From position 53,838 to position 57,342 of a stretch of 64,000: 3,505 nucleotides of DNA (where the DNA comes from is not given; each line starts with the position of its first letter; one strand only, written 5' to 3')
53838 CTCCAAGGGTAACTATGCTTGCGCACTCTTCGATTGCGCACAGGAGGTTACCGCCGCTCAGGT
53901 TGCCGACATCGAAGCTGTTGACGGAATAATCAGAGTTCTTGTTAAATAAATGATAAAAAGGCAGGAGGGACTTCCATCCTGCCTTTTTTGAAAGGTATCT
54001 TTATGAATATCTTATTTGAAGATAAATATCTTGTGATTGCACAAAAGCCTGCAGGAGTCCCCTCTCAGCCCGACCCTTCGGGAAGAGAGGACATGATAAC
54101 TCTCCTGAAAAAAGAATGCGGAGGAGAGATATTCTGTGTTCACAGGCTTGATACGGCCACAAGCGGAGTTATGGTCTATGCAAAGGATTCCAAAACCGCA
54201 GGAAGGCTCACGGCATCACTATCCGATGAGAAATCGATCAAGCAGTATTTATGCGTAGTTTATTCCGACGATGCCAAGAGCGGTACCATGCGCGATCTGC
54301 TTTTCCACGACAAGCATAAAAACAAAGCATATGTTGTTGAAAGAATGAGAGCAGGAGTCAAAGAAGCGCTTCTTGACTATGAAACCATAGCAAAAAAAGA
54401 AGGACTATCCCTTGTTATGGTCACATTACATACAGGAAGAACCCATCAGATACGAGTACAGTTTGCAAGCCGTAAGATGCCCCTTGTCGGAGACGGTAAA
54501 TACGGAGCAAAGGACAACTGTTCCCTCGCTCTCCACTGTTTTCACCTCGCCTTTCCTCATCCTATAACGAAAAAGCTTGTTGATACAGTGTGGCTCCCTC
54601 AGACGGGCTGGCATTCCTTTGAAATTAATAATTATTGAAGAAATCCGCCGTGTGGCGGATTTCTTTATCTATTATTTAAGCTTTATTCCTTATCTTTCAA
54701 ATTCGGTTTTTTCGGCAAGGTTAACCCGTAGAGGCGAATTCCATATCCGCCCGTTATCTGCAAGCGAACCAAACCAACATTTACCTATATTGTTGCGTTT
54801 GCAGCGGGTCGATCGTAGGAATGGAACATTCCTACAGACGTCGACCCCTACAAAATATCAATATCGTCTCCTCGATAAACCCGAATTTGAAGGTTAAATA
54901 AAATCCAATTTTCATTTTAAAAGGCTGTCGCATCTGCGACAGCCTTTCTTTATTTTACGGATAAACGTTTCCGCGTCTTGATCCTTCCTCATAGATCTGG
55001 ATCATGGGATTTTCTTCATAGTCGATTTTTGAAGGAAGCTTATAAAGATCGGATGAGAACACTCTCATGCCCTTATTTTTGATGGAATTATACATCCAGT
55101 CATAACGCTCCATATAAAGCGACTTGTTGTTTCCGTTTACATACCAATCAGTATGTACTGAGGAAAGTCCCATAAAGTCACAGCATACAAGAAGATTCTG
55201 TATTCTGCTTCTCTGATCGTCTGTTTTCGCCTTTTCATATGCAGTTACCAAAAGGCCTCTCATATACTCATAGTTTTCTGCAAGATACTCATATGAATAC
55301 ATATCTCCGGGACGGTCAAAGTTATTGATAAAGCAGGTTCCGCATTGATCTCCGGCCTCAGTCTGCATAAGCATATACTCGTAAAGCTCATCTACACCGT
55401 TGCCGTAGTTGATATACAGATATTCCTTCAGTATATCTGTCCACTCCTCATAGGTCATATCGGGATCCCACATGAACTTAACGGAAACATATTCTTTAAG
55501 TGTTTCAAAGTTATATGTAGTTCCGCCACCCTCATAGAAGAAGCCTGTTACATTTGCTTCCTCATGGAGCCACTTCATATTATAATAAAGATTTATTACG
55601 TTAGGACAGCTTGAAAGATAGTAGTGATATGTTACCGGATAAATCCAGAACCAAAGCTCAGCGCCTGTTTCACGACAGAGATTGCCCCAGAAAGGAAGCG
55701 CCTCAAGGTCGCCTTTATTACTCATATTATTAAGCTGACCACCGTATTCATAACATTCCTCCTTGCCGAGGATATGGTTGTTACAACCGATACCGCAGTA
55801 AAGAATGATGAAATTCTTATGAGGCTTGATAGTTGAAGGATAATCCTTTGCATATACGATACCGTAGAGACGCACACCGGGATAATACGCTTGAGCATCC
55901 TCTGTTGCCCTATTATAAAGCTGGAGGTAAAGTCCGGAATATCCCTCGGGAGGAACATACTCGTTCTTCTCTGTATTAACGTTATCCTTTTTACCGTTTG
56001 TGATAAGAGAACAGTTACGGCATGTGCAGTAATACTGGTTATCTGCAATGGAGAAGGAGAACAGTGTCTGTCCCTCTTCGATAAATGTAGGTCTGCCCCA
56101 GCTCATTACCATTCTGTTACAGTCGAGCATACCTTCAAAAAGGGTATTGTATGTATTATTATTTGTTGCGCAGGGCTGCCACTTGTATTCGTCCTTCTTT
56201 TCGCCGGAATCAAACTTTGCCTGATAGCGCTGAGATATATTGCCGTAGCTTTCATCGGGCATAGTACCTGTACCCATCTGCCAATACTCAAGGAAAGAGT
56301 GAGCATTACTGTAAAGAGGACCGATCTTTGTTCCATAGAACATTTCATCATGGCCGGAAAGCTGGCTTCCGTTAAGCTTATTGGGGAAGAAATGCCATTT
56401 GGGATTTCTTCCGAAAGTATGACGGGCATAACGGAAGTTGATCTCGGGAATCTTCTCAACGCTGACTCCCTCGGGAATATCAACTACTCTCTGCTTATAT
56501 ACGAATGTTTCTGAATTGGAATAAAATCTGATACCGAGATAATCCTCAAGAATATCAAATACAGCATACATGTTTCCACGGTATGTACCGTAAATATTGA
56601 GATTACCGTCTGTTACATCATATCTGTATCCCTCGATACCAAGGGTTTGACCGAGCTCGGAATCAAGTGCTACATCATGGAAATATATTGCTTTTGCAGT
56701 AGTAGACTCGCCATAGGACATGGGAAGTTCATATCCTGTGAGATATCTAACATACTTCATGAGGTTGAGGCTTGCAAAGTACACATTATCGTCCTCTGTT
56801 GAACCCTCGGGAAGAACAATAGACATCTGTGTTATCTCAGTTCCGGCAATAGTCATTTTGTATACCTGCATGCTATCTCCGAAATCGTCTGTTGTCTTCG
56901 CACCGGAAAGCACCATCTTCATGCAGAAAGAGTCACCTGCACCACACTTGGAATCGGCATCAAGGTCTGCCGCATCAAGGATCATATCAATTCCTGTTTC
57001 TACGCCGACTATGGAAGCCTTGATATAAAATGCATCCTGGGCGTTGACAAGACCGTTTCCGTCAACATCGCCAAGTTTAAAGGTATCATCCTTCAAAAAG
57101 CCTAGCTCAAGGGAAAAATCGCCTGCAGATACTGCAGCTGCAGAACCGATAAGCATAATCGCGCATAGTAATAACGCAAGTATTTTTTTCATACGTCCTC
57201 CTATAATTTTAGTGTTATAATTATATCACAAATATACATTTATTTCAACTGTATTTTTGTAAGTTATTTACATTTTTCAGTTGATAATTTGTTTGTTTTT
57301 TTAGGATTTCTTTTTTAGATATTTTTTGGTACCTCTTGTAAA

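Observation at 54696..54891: REPIN/MITE-like element copy 2 with better-preserved TIRs and a nested perfect GTAG hairpin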

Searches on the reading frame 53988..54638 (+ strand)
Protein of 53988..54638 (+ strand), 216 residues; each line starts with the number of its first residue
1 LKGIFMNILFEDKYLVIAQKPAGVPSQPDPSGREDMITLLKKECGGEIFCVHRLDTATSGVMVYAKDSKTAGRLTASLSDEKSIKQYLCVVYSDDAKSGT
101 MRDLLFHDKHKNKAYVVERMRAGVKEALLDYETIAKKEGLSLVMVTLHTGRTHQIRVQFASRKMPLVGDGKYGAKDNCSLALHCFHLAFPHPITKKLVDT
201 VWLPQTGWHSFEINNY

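Call 16: search_protein_families(library=pfam, proteins=[window:53988-54638:+])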
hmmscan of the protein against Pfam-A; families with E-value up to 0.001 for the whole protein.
window:53988-54638:+ (216 aa): 1 family
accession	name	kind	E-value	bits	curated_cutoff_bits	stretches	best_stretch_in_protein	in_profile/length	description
PF00849.27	PseudoU_synth_2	-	2.2e-30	106.3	26.8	1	15-161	2-152/152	RNA pseudouridylate synthase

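Call 38: list_cluster_members(proteins=[P0001, window:53988-54638:+, window:54955-57192:-, window:39128-39454:+])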
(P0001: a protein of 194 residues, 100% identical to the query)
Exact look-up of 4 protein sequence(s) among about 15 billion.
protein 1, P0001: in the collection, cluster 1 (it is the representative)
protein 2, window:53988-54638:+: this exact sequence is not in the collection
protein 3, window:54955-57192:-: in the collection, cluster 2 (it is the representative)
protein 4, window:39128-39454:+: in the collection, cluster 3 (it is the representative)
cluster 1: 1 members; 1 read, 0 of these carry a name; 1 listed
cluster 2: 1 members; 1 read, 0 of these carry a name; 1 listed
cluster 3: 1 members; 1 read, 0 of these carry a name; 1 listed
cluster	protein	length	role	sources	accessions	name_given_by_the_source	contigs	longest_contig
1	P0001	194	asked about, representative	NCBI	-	-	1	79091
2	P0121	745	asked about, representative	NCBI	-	-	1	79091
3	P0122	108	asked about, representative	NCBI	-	-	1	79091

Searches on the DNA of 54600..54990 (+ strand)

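Call 51: search_dna_similar(query=window:54692-54895:+, collection=phages, mode=distant, max_evalue=0.001)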
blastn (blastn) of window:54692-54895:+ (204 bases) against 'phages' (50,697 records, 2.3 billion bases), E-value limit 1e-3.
No match.

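Call 52: search_dna_similar(query=window:54692-54895:+, collection=plasmids, mode=distant, max_evalue=0.001)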
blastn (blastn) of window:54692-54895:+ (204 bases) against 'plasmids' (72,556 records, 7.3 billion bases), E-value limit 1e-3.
No match.

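Call 53: search_rna_families(source=window, start=54600, end=54990, threshold=evalue, max_evalue=1)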
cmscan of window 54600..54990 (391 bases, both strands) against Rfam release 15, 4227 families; matches with E-value up to 1: 6.
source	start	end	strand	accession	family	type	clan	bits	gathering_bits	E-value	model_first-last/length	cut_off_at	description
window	54626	54947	+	RF02590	Spy1186876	Gene; sRNA;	-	29.9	208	7.1e-05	1-243/243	no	S. pyogenes small RNA 1186876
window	54637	54707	-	RF02083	OrzO-P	Gene; antitoxin;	-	24.9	60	0.068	1-76/76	no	OrzO-P RNA antitoxin family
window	54864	54965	+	RF02579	tsr26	Gene; sRNA;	-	24.7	141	0.11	1-122/122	no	S. aureus tsr26 small RNA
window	54631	54697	-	RF02064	STnc370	Gene; sRNA;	-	24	54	0.61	1-71/71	no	Enterobacterial sRNA STnc370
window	54888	54952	+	RF01485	rli61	Cis-reg;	-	19.1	50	0.49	1-106/106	no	Listeria sRNA rli61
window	54906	54950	+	RF02056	STnc390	Gene; sRNA;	-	18.7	50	0.16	11-54/60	no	Salmonella sRNA STnc390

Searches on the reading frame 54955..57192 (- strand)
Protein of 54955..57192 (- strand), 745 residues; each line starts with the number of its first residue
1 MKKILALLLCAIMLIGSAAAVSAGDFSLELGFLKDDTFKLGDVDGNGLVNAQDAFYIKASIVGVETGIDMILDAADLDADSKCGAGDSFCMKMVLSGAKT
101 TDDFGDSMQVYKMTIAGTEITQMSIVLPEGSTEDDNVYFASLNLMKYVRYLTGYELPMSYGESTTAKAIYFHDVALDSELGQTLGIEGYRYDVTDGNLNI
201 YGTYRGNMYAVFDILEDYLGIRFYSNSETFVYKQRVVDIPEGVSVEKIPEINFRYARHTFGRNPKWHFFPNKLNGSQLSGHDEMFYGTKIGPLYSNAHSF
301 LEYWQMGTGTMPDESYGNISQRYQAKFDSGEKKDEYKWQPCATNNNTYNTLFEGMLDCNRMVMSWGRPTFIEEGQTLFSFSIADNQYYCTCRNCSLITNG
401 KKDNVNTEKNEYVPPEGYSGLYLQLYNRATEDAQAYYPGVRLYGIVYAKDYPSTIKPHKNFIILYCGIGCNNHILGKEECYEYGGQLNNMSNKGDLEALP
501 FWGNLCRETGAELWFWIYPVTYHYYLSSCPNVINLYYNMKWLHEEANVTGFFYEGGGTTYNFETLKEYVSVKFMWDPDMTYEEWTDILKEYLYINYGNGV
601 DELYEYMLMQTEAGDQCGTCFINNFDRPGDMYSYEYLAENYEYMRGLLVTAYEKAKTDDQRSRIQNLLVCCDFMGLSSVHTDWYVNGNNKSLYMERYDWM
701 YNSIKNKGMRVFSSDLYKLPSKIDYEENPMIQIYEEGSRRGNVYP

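Call 16: search_protein_families(library=pfam, proteins=[window:54955-57192:-])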
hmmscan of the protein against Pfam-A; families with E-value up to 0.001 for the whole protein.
window:54955-57192:- (745 aa): 2 families
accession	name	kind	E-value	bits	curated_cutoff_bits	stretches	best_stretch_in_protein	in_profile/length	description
PF16126.11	DUF4838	-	2.6e-25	89.7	26.6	1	223-606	1-323/325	Domain of unknown function (DUF4838)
PF00404.24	Dockerin_1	-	0.00013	22.6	22.9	1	40-87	1-48/57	Dockerin type I domain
